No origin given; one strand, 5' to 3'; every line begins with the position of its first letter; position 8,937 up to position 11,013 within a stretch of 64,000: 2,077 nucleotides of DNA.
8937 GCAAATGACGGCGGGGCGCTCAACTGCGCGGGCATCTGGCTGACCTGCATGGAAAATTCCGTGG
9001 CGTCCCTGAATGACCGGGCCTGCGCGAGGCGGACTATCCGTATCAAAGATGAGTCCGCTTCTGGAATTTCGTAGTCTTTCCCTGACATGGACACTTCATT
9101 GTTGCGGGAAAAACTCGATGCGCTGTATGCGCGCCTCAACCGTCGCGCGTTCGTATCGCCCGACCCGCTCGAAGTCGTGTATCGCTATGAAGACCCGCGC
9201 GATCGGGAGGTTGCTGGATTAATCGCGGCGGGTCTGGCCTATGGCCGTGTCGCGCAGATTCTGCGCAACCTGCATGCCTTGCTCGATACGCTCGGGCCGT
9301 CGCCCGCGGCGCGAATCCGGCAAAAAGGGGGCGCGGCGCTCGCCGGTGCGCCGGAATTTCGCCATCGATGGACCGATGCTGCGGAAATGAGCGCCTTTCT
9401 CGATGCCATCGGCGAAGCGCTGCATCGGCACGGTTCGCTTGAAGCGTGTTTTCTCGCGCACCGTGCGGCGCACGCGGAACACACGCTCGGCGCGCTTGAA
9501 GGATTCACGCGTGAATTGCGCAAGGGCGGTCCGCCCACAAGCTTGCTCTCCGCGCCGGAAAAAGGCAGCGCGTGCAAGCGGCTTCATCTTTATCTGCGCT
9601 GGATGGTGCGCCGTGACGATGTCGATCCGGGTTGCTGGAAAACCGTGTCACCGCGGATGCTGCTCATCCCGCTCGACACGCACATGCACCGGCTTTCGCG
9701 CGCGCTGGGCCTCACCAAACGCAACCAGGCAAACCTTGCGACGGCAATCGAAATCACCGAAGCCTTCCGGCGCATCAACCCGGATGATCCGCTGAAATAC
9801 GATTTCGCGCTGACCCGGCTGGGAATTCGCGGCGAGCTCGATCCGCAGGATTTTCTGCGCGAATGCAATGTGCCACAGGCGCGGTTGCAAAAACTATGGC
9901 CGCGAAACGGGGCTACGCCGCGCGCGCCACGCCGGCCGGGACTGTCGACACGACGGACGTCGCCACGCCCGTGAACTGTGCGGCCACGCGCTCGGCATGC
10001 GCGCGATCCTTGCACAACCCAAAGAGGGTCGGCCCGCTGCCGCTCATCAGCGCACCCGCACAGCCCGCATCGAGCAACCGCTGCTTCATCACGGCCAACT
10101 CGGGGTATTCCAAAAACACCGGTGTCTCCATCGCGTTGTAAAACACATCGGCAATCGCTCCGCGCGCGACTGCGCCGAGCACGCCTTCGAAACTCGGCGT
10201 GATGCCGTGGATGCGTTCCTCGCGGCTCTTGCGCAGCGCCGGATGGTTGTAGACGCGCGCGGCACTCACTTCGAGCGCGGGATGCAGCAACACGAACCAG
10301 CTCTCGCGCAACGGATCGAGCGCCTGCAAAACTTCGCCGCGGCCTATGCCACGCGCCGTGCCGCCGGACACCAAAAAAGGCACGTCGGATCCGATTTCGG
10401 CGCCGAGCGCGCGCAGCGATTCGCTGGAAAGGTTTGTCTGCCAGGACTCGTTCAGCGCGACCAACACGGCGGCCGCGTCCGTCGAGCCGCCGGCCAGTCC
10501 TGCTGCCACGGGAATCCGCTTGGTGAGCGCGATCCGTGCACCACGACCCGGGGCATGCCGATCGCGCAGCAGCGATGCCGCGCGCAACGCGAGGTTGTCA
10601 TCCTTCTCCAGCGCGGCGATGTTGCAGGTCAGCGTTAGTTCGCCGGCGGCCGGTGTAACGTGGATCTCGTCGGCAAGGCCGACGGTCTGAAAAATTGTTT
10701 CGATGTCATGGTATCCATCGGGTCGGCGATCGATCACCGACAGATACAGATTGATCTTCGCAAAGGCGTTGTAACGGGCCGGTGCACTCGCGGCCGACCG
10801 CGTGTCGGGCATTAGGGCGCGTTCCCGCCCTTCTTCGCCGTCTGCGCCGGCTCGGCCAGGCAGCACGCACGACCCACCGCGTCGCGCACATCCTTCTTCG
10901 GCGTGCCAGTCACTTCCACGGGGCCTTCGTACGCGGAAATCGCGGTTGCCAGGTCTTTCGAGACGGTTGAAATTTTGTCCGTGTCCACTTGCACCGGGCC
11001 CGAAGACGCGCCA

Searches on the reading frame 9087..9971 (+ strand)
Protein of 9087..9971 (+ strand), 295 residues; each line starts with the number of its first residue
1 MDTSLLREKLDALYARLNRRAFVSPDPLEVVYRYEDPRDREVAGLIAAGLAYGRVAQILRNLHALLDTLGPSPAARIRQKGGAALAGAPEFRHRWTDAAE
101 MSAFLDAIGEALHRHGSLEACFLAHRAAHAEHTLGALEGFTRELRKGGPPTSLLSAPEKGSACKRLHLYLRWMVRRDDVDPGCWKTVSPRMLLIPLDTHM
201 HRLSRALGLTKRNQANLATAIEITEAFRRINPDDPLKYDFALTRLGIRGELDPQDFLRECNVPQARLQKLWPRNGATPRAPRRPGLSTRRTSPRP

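Call 71: search_protein_families(library=pfam, proteins=[window:9087-9971:+], max_evalue=0.0001)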
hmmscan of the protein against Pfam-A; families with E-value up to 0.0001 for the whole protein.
window:9087-9971:+ (295 aa): 1 family
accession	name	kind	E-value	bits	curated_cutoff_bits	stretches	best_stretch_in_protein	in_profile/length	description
PF09674.15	DUF2400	-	1.4e-71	241.6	25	1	26-247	1-224/225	Protein of unknown function (DUF2400)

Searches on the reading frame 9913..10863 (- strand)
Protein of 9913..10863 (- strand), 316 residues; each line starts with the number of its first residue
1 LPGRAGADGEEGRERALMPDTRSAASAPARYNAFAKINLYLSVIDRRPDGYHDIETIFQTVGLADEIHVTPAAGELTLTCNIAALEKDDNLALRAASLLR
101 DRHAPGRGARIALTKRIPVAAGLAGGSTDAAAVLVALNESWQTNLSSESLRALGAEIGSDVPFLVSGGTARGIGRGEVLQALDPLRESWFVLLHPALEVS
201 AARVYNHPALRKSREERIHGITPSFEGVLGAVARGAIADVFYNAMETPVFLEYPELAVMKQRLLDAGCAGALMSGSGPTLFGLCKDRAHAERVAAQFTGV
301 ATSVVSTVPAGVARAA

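Call 71: search_protein_families(library=pfam, proteins=[window:9913-10863:-], max_evalue=0.0001)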
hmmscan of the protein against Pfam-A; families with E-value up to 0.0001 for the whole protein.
window:9913-10863:- (316 aa): 2 families
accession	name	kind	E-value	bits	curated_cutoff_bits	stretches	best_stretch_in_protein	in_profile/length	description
PF00288.32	GHMP_kinases_N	-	4.2e-17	62.6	22.3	1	90-168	1-87/87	GHMP kinases N terminal domain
PF08544.19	GHMP_kinases_C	-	2.4e-13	50.7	21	1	245-297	25-79/85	GHMP kinases C terminal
